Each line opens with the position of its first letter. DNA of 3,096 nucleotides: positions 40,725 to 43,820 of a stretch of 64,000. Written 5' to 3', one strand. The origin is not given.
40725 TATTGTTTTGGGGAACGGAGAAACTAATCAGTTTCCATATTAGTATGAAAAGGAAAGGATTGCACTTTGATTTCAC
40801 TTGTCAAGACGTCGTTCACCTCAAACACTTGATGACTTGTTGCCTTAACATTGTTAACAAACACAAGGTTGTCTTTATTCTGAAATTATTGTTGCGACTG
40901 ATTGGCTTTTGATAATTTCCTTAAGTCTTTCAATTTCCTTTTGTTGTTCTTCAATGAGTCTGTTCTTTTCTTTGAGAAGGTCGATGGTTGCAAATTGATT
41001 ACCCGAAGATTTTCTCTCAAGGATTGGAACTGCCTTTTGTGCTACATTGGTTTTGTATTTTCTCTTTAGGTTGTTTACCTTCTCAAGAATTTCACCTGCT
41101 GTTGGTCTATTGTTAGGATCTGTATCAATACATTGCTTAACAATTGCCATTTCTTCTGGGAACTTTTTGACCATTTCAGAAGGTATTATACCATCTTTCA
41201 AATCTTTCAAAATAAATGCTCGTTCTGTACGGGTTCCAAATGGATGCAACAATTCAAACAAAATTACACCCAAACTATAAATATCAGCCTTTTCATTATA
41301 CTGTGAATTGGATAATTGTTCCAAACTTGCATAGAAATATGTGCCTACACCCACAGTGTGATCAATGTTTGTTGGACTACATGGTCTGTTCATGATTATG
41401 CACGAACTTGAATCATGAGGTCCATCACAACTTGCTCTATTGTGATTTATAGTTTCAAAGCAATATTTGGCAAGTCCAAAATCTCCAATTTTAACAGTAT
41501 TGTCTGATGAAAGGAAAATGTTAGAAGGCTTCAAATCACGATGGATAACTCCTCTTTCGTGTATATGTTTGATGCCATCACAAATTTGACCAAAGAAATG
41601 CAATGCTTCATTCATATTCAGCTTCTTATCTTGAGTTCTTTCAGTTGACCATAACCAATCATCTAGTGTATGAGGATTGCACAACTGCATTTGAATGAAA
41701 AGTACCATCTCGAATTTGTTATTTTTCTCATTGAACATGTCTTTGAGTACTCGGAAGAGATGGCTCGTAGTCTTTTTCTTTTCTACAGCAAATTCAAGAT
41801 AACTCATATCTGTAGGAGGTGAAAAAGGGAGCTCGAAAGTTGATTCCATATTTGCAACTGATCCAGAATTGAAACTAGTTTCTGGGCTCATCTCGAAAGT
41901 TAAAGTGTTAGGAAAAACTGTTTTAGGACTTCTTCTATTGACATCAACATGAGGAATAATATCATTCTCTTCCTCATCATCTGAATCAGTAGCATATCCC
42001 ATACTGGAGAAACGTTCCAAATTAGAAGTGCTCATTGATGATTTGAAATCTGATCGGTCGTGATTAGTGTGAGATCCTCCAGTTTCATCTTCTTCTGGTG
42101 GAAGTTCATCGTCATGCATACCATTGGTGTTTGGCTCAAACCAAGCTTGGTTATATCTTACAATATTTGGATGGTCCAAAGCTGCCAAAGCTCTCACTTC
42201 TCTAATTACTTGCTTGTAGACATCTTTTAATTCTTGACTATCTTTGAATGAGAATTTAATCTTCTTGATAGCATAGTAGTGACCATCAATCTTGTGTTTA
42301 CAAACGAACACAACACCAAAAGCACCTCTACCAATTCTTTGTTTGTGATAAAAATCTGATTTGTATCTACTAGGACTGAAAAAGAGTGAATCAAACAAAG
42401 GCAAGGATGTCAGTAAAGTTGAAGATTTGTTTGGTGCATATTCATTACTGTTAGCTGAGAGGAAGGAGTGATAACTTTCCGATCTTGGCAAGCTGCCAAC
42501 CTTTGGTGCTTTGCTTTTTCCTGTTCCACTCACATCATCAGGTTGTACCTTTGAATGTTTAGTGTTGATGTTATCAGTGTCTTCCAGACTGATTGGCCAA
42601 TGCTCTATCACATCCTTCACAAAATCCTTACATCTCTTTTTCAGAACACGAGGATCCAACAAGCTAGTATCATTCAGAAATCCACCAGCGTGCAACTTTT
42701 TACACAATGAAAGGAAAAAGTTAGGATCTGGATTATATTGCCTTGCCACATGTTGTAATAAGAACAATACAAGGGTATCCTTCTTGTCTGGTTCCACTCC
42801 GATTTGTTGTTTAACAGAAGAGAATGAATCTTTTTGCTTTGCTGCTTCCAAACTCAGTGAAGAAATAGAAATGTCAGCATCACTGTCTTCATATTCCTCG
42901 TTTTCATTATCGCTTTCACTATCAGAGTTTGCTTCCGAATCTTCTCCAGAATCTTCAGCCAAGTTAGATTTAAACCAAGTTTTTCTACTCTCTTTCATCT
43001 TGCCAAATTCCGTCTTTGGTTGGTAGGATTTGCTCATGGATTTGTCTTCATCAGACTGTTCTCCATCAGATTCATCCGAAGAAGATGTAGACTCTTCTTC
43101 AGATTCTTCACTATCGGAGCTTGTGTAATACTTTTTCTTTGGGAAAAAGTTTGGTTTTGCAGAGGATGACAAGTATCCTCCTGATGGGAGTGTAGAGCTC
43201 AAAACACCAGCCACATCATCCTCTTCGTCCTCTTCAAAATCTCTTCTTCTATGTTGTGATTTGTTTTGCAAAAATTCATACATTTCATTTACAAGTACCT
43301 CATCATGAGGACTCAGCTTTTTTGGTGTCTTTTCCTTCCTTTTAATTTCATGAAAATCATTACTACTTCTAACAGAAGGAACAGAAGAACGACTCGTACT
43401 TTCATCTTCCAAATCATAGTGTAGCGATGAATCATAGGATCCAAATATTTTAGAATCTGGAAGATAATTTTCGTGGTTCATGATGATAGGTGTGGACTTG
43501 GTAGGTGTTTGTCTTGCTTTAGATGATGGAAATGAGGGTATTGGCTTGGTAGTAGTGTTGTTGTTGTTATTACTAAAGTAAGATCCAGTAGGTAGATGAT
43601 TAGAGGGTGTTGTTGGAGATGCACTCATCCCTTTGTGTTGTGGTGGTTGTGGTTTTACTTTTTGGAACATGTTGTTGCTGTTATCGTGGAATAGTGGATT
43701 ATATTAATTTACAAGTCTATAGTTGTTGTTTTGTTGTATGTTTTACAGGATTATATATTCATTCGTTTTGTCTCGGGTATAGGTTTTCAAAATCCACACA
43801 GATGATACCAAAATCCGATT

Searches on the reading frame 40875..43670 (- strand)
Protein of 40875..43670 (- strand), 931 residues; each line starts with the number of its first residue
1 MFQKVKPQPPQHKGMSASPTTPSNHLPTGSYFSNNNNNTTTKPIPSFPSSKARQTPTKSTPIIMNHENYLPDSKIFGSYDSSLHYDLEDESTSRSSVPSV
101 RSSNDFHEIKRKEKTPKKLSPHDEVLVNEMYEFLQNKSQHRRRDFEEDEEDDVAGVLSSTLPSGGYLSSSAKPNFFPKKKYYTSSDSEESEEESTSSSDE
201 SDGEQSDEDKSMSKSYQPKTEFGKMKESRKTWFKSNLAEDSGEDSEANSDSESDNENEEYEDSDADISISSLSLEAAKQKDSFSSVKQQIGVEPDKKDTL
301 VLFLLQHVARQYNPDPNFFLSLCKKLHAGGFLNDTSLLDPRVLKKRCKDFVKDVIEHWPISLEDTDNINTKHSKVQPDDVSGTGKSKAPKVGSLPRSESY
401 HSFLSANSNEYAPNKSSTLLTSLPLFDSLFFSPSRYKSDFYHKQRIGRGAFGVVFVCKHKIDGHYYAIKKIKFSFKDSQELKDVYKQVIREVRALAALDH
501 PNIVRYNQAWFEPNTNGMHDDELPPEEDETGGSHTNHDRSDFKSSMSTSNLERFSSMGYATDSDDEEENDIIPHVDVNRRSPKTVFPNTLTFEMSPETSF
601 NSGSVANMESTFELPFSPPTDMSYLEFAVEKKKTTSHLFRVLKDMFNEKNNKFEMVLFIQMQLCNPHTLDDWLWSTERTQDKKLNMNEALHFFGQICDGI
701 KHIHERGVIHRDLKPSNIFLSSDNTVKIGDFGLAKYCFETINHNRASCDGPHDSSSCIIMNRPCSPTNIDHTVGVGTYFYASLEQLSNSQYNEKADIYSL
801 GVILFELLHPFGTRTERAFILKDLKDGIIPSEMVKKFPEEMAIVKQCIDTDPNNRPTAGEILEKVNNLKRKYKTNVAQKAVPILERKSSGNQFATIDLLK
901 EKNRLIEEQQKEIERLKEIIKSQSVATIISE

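Call 21: find_encoding_contigs(protein=window:40875-43670:-, flank=10000, max_places=10)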
Protein window:40875-43670:- (931 aa): no gene with exactly this product is on record in the collection.

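Call 47: search_protein_families(library=pfam, proteins=[window:40875-43670:-], max_evalue=0.00001)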
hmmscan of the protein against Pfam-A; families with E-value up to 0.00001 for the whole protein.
window:40875-43670:- (931 aa): 2 families
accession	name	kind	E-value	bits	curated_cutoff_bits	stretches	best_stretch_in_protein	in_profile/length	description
PF00069.31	Pkinase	-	1.2e-47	162.9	31.7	2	642-864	63-260/263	Protein kinase domain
PF07714.23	PK_Tyr_Ser-Thr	-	7.6e-33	114.3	23.1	2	657-739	76-154/258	Protein tyrosine and serine/threonine kinase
